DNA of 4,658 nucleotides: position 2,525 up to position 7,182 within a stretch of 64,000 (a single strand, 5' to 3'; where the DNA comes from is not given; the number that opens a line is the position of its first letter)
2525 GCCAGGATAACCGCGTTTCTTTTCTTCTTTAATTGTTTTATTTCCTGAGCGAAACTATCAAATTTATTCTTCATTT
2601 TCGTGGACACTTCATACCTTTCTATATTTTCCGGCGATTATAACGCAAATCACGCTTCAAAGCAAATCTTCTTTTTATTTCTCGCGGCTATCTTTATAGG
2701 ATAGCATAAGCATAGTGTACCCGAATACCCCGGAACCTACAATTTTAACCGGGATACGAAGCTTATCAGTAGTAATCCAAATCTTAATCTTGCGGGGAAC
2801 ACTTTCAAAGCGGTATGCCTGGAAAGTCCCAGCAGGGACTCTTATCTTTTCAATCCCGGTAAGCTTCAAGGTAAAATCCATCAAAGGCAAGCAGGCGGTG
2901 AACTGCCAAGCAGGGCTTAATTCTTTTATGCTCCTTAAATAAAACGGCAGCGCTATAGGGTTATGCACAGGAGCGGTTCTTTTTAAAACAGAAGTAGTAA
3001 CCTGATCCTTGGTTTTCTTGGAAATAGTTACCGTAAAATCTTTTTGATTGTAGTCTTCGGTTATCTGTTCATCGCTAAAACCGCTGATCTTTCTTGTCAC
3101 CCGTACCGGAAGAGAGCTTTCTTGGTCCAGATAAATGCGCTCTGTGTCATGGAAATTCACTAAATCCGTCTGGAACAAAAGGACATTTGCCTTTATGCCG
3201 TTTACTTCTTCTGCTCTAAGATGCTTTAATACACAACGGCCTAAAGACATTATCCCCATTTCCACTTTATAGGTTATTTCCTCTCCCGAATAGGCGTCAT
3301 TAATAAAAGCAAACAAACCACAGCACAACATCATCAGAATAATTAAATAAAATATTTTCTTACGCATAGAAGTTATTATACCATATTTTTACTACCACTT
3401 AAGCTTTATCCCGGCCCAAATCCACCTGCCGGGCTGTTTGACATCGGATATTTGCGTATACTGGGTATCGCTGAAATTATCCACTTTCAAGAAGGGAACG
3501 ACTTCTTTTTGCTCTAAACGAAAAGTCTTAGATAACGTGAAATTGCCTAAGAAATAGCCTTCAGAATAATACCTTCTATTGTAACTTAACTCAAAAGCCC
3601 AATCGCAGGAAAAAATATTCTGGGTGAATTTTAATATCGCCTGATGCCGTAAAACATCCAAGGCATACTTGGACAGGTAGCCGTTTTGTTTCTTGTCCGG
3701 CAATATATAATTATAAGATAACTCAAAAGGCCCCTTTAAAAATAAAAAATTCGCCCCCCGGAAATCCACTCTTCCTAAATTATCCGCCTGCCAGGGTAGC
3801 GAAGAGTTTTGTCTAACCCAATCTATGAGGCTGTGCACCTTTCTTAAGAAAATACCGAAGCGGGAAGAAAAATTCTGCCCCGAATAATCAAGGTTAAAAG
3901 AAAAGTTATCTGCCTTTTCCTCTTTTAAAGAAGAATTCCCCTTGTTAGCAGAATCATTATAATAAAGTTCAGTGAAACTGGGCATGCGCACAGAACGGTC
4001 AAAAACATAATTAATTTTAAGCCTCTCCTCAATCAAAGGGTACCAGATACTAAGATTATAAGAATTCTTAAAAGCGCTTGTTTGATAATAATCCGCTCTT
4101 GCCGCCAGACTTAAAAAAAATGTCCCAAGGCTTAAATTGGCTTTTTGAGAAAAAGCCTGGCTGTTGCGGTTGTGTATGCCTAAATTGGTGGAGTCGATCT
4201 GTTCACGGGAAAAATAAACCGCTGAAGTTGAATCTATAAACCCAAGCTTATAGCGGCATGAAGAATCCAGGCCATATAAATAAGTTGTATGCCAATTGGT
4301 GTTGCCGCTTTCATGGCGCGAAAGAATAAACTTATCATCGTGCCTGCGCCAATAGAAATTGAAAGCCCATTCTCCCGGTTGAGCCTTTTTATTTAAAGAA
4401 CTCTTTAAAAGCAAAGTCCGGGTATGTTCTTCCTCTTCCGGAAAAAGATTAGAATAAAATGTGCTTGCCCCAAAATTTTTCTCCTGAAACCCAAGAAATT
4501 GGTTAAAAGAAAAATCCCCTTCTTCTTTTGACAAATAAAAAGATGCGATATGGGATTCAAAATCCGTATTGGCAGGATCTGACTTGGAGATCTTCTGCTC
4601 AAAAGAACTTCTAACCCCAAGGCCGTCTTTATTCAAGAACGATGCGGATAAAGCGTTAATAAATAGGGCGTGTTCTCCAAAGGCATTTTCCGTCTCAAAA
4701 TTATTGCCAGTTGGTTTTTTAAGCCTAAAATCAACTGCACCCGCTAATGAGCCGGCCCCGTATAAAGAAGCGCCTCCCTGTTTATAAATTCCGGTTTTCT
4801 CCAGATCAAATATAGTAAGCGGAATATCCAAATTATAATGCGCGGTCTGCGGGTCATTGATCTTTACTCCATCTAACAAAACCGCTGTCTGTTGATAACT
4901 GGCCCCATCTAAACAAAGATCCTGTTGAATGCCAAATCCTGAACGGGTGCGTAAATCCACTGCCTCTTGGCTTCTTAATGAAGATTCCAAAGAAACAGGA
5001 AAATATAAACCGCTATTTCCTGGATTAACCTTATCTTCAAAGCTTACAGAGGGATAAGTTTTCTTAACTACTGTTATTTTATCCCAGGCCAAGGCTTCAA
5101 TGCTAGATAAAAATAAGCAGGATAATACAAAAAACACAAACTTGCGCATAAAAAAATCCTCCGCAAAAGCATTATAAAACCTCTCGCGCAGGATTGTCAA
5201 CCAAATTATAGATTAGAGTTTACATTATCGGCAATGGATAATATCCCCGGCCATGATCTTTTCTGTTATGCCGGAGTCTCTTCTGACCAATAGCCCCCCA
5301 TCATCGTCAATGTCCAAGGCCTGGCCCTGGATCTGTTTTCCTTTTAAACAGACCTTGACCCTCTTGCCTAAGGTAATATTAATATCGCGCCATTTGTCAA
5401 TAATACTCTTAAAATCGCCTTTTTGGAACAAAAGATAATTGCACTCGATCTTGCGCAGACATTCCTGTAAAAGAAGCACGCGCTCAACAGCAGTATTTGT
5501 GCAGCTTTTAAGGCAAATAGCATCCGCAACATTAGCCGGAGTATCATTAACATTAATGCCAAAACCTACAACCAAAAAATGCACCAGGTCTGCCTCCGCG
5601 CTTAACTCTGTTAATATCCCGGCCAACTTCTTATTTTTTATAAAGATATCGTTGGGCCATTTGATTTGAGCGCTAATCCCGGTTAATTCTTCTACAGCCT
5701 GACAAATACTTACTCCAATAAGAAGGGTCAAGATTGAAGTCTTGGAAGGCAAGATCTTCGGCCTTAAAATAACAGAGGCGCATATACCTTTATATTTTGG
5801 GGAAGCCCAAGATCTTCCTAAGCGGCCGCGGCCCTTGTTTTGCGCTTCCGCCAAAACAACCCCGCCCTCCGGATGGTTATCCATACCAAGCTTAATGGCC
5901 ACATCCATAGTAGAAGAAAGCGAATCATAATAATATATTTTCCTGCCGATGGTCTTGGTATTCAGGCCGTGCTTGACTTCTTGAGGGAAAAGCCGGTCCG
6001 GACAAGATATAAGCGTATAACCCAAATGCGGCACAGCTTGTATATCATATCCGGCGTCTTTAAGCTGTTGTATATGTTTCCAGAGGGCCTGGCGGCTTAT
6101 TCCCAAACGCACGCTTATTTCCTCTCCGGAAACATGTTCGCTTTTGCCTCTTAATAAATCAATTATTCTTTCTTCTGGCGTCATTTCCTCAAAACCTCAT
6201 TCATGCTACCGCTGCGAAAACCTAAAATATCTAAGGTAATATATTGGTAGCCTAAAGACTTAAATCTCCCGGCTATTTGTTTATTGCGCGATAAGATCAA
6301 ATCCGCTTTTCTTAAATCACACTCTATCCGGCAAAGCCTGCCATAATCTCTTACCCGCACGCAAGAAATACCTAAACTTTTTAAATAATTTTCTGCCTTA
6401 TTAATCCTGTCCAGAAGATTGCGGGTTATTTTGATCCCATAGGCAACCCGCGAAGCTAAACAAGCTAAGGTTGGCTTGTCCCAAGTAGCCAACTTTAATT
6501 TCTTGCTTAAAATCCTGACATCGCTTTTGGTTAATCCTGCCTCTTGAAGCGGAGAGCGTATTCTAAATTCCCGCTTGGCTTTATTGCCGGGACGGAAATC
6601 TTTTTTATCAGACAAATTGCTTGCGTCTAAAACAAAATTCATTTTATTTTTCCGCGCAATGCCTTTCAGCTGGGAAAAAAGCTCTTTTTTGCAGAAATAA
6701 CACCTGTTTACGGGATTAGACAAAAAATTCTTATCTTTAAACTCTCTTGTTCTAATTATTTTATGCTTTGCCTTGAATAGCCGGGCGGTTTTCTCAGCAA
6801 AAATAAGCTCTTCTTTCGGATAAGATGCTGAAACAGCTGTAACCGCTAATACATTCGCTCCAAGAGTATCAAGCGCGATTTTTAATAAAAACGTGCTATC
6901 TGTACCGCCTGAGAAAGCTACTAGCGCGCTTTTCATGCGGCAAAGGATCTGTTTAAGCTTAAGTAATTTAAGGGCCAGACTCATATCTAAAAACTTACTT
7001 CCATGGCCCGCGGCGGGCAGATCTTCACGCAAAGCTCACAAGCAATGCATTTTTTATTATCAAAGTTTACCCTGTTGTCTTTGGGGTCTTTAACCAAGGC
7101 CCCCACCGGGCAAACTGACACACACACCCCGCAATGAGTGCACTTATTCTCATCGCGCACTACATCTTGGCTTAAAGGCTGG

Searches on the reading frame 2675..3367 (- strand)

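Call 41: search_protein_families(library=pfam, proteins=[window:2675-3367:-], max_evalue=0.001)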
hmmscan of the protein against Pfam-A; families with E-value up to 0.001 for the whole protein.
window:2675-3367:- (230 aa): 1 family
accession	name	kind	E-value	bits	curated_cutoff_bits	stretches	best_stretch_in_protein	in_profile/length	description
PF11306.15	DUF3108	-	1.1e-11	45.5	26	1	53-218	21-205/209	Protein of unknown function (DUF3108)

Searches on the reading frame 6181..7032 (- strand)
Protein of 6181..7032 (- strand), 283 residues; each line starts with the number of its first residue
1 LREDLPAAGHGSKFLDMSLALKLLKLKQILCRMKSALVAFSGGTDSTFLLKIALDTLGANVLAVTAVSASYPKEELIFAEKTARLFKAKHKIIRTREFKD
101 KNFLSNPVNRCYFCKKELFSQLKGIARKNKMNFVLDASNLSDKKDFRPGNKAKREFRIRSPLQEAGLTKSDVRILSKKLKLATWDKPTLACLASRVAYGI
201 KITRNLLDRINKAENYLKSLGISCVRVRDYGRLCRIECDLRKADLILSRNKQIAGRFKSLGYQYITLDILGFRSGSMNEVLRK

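Call 41: search_protein_families(library=pfam, proteins=[window:6181-7032:-], max_evalue=0.001)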
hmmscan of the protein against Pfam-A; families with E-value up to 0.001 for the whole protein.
window:6181-7032:- (283 aa): 2 families
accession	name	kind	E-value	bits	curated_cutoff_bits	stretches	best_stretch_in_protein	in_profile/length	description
PF06508.19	QueC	-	6.3e-06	26.3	22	1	36-99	2-64/210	Queuosine biosynthesis protein QueC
PF01171.26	ATP_bind_3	-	4.8e-05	23.6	27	0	36-73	2-39/182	PP-loop family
